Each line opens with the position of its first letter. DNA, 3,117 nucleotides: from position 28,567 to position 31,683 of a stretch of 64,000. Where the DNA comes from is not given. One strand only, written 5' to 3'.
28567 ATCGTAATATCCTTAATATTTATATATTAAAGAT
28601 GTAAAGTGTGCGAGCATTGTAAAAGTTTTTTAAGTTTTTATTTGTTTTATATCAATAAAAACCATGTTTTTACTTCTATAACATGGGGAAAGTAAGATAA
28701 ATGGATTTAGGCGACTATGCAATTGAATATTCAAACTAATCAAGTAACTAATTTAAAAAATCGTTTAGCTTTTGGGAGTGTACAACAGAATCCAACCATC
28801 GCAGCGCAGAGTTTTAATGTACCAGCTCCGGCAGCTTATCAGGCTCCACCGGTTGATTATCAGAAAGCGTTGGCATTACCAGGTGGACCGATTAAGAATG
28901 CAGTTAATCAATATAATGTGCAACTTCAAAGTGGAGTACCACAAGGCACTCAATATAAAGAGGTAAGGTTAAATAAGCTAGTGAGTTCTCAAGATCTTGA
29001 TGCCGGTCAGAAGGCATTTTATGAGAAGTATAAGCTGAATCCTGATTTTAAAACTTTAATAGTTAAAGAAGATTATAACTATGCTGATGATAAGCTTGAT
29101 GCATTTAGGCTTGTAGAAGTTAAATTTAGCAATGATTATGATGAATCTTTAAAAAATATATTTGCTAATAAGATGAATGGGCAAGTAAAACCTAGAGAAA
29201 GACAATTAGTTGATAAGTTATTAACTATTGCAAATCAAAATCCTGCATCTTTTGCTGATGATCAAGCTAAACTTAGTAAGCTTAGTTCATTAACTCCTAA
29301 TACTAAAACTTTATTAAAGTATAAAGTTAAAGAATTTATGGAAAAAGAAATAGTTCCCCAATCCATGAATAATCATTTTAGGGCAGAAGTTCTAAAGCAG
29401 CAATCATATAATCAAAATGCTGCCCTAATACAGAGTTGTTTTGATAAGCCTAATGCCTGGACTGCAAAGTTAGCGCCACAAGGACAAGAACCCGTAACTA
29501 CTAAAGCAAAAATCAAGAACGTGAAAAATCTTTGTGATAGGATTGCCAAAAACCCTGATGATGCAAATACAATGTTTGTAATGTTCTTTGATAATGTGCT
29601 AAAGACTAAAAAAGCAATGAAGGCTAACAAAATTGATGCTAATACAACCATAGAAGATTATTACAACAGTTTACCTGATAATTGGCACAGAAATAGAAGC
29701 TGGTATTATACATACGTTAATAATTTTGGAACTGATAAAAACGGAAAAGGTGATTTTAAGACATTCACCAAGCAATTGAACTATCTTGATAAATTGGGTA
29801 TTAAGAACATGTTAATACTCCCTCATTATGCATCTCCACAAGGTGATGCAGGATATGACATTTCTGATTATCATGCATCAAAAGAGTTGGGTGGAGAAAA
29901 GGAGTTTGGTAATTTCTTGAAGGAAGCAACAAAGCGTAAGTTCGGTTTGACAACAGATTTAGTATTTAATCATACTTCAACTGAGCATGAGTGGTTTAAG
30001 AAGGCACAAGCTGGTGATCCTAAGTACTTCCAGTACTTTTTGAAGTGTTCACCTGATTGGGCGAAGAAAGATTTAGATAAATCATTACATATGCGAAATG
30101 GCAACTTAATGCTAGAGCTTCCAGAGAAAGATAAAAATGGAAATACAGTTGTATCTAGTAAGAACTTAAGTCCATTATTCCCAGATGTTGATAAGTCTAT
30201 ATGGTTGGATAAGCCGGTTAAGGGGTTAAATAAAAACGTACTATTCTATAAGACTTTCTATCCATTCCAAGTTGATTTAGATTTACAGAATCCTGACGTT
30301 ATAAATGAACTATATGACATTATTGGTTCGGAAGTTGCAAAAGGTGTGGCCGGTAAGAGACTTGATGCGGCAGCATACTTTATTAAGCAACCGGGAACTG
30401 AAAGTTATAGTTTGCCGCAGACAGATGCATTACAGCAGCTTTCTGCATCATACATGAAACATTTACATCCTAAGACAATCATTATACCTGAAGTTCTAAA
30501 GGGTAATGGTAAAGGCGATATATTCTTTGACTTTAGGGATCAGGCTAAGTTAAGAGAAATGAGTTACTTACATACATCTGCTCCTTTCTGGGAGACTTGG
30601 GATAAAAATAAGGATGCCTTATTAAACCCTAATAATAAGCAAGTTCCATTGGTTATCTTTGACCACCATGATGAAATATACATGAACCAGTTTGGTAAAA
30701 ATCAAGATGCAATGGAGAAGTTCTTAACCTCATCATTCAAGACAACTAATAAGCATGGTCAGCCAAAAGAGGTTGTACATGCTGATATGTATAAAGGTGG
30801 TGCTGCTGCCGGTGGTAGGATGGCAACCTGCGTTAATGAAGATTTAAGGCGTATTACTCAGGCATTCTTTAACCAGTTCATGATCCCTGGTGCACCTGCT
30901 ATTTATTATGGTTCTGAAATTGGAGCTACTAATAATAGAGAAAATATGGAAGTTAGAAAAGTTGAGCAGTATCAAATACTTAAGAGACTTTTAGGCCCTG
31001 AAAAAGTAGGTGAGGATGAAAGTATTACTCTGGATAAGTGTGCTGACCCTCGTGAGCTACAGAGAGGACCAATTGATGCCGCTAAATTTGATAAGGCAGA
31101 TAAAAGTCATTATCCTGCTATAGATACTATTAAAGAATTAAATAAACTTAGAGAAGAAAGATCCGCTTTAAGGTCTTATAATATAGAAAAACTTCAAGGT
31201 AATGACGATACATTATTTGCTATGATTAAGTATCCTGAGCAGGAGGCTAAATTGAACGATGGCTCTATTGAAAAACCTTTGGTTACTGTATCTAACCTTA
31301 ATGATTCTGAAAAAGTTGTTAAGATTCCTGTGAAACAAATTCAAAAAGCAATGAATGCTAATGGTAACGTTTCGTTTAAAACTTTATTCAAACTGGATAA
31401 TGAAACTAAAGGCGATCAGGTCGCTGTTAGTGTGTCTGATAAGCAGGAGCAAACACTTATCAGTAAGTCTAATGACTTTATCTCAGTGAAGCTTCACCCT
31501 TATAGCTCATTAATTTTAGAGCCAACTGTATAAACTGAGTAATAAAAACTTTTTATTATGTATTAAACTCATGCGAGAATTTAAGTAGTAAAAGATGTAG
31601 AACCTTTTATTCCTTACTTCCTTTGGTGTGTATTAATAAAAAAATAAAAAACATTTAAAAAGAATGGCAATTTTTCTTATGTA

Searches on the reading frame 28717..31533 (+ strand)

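Call 5: search_protein_families(library=pfam, proteins=[window:28717-31533:+])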
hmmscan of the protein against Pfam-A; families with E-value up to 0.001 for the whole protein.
window:28717-31533:+ (938 aa): 1 family
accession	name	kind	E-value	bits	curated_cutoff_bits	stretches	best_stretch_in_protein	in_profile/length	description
PF00128.31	Alpha-amylase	-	2.5e-37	129.6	22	1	339-759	10-361/446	Alpha amylase, catalytic domain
